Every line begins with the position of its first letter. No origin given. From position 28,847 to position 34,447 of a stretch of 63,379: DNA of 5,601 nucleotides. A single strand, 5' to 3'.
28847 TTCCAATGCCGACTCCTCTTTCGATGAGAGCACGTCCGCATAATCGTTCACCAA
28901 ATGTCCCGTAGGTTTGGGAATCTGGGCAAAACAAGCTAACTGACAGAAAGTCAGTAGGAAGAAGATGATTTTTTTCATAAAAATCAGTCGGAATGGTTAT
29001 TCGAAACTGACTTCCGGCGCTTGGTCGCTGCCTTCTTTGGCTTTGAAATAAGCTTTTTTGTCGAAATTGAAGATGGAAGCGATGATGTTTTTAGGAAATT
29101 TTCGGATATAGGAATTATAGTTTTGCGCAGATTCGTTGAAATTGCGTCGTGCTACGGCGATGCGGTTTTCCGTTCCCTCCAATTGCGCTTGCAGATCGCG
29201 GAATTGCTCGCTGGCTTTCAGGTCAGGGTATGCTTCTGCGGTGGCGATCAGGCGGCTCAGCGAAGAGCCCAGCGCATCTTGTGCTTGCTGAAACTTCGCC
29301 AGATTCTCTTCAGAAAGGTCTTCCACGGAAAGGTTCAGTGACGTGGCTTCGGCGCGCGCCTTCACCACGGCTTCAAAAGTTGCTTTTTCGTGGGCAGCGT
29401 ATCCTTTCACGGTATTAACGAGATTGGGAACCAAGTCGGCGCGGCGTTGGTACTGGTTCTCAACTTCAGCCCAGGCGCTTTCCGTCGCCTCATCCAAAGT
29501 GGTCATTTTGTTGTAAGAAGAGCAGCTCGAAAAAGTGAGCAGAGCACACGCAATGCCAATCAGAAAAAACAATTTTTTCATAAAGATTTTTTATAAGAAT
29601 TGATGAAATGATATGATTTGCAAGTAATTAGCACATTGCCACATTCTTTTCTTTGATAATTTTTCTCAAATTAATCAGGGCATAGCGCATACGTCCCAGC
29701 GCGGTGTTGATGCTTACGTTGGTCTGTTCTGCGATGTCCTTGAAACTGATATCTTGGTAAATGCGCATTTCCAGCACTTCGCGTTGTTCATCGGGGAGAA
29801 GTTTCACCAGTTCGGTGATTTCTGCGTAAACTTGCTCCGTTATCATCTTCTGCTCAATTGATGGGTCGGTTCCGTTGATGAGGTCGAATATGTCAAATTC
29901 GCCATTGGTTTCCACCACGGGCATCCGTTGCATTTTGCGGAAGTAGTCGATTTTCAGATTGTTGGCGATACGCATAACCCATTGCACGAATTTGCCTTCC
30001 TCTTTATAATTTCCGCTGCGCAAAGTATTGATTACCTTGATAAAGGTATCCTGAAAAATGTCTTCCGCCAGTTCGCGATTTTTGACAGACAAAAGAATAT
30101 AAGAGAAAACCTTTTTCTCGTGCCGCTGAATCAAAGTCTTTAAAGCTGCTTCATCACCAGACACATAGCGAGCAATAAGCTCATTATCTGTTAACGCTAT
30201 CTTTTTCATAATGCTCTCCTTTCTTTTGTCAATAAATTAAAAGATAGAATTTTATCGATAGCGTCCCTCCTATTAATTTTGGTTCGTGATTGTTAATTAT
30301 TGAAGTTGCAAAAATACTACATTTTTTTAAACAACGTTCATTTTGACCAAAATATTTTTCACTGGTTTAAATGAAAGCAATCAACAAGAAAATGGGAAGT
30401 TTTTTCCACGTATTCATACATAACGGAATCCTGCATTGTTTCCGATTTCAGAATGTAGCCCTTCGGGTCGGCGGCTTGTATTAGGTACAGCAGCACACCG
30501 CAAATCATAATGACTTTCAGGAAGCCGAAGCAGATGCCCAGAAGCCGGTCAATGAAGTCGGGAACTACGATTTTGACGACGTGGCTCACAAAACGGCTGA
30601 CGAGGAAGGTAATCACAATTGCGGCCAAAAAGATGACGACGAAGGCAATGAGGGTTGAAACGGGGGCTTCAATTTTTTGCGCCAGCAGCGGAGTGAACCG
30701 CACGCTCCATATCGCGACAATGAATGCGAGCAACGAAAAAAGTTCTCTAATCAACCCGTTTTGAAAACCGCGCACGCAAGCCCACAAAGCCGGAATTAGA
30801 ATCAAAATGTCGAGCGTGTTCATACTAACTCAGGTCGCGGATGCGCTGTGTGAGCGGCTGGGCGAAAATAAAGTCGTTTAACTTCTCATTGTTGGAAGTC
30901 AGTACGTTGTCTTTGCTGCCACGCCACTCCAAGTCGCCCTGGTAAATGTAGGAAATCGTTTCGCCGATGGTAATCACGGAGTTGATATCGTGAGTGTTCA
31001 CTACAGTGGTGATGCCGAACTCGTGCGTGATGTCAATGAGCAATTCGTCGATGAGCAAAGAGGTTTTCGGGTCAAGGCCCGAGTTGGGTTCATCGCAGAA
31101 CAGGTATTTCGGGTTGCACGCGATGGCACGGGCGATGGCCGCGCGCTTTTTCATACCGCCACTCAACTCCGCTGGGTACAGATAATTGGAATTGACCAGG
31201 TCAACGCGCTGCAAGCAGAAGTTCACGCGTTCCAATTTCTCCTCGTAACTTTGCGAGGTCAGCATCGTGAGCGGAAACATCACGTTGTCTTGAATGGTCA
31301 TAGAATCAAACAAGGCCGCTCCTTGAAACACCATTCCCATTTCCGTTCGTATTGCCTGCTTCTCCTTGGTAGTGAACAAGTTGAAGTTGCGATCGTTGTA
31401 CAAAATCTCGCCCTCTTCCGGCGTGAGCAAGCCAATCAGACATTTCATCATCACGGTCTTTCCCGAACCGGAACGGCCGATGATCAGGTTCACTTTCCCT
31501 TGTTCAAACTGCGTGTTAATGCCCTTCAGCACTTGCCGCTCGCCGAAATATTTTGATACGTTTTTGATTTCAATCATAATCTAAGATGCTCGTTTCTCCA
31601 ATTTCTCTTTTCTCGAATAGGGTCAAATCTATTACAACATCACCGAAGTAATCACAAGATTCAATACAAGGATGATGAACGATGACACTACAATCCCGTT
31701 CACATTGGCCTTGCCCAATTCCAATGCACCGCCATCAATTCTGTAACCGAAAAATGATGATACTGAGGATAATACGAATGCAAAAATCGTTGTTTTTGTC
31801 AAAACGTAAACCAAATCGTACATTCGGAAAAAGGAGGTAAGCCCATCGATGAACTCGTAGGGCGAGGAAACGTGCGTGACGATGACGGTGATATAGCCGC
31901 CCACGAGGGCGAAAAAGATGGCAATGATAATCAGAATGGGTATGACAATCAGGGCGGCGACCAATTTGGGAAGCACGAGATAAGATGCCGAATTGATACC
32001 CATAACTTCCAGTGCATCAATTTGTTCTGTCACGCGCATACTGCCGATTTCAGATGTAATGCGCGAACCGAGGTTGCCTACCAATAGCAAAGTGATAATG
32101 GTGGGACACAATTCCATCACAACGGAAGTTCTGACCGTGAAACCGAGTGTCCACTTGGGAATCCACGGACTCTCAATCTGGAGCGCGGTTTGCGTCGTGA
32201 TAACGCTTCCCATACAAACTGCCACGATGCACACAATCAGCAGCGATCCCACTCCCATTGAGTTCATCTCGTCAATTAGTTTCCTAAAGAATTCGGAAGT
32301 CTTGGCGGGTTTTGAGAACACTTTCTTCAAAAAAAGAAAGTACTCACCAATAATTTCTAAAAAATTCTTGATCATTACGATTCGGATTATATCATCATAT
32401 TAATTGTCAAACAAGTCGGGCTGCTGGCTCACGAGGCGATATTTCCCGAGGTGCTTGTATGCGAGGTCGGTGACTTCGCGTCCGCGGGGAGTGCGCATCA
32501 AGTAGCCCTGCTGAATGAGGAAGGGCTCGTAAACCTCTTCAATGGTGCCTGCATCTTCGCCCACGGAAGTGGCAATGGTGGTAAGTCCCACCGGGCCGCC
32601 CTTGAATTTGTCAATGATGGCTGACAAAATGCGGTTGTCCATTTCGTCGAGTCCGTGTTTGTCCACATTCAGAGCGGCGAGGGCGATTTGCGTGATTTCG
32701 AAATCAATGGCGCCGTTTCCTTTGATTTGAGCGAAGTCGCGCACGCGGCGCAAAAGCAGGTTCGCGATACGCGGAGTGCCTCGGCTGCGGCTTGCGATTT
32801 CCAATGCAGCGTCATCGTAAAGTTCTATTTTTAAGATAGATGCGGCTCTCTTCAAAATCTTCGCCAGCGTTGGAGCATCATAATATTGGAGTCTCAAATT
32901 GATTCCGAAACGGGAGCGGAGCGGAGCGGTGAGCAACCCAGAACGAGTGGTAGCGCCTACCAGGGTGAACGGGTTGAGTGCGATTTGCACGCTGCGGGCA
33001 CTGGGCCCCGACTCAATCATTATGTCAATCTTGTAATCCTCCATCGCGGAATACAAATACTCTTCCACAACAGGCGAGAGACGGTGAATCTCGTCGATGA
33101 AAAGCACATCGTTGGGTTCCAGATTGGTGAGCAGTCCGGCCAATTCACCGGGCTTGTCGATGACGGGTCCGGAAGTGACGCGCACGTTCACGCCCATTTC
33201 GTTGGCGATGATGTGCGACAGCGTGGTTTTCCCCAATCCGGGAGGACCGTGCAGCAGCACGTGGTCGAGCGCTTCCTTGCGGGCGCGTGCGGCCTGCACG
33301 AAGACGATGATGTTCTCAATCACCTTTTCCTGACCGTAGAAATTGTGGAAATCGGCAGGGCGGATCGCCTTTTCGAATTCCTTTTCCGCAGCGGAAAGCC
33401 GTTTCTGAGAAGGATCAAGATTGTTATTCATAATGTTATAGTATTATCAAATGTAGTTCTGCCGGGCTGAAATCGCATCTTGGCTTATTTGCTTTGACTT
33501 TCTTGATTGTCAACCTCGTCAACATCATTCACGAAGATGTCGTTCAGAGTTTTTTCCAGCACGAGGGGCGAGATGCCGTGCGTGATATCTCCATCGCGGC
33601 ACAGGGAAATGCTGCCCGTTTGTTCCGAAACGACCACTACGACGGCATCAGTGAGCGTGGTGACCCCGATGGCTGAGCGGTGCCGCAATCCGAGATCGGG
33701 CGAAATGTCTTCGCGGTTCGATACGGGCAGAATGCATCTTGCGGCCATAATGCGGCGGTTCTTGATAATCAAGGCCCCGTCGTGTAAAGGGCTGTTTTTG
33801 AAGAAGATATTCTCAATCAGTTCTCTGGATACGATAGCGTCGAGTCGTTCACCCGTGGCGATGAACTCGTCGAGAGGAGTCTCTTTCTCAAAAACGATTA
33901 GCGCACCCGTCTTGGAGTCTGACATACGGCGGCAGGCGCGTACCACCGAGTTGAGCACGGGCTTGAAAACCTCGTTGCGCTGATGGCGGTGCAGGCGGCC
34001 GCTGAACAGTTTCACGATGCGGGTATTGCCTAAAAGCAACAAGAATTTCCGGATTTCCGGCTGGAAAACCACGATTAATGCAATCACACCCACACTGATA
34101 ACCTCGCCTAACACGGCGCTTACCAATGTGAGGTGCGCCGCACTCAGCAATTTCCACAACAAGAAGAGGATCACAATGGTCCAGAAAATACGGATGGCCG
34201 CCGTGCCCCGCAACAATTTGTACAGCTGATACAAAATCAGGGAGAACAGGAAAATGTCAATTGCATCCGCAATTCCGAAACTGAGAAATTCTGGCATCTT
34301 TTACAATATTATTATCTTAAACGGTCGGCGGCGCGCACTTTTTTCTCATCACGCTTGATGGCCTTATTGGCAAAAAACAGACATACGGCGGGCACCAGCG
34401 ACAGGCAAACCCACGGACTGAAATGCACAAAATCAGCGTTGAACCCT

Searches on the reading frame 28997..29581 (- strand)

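Call 67: search_protein_families(library=pfam, proteins=[window:28997-29581:-], max_evalue=0.00001)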
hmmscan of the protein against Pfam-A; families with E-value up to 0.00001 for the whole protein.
window:28997-29581:- (194 aa): 1 family
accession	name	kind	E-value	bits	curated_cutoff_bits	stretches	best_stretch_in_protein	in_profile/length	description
PF04011.17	LemA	-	1.7e-60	203.6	26.2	1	36-193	1-149/149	LemA family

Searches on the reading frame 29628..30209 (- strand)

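Call 67: search_protein_families(library=pfam, proteins=[window:29628-30209:-], max_evalue=0.00001)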
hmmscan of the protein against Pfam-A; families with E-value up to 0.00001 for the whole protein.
window:29628-30209:- (193 aa): 3 families
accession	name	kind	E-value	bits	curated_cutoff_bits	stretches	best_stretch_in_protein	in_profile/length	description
PF04542.20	Sigma70_r2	-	6.6e-12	45.5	24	1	26-95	1-70/71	Sigma-70 region 2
PF08281.18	Sigma70_r4_2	-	2.4e-09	37.1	25.7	1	130-169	3-42/54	Sigma-70, region 4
PF04545.22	Sigma70_r4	-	4.1e-08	33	24.1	1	138-183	5-50/50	Sigma-70, region 4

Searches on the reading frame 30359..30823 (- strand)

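Call 67: search_protein_families(library=pfam, proteins=[window:30359-30823:-], max_evalue=0.00001)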
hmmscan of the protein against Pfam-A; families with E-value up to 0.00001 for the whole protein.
window:30359-30823:- (154 aa): 1 family
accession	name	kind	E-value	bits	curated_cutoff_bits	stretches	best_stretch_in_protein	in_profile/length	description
PF02674.22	Colicin_V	-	1e-24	87.6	29.3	1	4-142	1-142/144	Colicin V production protein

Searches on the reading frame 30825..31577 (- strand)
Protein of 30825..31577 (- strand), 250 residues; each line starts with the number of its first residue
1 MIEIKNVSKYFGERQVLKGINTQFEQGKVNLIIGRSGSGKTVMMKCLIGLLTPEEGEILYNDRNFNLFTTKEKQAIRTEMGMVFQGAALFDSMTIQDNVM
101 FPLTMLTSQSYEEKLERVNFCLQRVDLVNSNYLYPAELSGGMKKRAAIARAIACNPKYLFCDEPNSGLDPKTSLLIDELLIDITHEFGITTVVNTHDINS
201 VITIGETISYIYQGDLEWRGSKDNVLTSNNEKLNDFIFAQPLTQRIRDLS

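Call 67: search_protein_families(library=pfam, proteins=[window:30825-31577:-], max_evalue=0.00001)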
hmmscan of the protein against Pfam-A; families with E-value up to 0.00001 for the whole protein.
window:30825-31577:- (250 aa): 3 families
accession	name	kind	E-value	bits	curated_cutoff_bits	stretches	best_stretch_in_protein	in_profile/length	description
PF00005.33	ABC_tran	-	5.1e-32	111.8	25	1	17-165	1-136/137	ABC transporter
PF13304.12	AAA_21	-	1.1e-06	29.4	27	0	130-199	230-301/304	AAA domain, putative AbiEii toxin, Type IV TA system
PF02463.25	SMC_N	-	4.1e-06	26.8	40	1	21-182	19-185/220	RecF/RecN/SMC N terminal domain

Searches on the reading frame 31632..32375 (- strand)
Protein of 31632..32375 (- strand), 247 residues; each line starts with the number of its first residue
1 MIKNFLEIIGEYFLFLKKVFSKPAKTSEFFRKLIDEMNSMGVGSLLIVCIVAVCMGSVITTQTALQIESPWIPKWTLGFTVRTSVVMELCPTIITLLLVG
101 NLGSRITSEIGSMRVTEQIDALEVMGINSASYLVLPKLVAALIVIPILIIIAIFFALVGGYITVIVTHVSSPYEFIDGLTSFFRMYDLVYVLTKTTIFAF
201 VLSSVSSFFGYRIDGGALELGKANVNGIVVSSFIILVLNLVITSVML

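Call 67: search_protein_families(library=pfam, proteins=[window:31632-32375:-], max_evalue=0.00001)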
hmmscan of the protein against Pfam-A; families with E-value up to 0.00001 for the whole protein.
window:31632-32375:- (247 aa): 1 family
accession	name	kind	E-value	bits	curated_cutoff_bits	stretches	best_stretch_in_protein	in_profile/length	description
PF02405.21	MlaE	-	5e-60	203.2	22.5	1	34-244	2-211/212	Permease MlaE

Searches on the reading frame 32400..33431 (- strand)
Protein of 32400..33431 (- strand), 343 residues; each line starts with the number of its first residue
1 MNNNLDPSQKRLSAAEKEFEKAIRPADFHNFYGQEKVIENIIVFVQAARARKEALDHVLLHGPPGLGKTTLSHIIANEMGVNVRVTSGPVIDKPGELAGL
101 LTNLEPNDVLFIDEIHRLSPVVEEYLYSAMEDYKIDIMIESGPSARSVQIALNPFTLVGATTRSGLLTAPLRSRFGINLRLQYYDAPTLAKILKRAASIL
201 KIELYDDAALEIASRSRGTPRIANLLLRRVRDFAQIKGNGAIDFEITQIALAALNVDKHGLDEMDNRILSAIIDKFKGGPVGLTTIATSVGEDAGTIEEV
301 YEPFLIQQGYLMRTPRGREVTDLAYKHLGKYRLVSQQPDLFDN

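Call 67: search_protein_families(library=pfam, proteins=[window:32400-33431:-], max_evalue=0.00001)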
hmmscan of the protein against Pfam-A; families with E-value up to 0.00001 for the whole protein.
window:32400-33431:- (343 aa): 5 families
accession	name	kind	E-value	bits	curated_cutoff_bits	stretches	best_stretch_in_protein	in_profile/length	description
PF05496.18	RuvB_N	-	4.5e-77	257.7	27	1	23-181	1-159/159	Holliday junction DNA helicase RuvB P-loop domain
PF17864.7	AAA_lid_4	-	1e-28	99.3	27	1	184-257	1-74/74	RuvB AAA lid domain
PF05491.19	RuvB_C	-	1.4e-25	89.4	24.7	1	259-328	2-71/72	RuvB C-terminal winged helix domain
PF00004.35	AAA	-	1.5e-20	74.4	21.2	1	58-182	1-130/131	ATPase family associated with various cellular activities (AAA)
PF07728.20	AAA_5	-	1.7e-07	31.7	22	0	101-175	61-139/139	AAA domain (dynein-related subfamily)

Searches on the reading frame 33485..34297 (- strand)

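Call 67: search_protein_families(library=pfam, proteins=[window:33485-34297:-], max_evalue=0.00001)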
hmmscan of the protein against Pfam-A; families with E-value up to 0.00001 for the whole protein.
window:33485-34297:- (270 aa): 2 families
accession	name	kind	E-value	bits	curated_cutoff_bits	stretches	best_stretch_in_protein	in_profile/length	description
PF02457.21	DAC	-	3.5e-44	149.6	27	1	120-237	2-118/119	DisA bacterial checkpoint controller nucleotide-binding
PF19293.4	CdaA_N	-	1.9e-17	63.7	23.8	1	4-82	2-81/81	CdaA N-terminal transmembrane domain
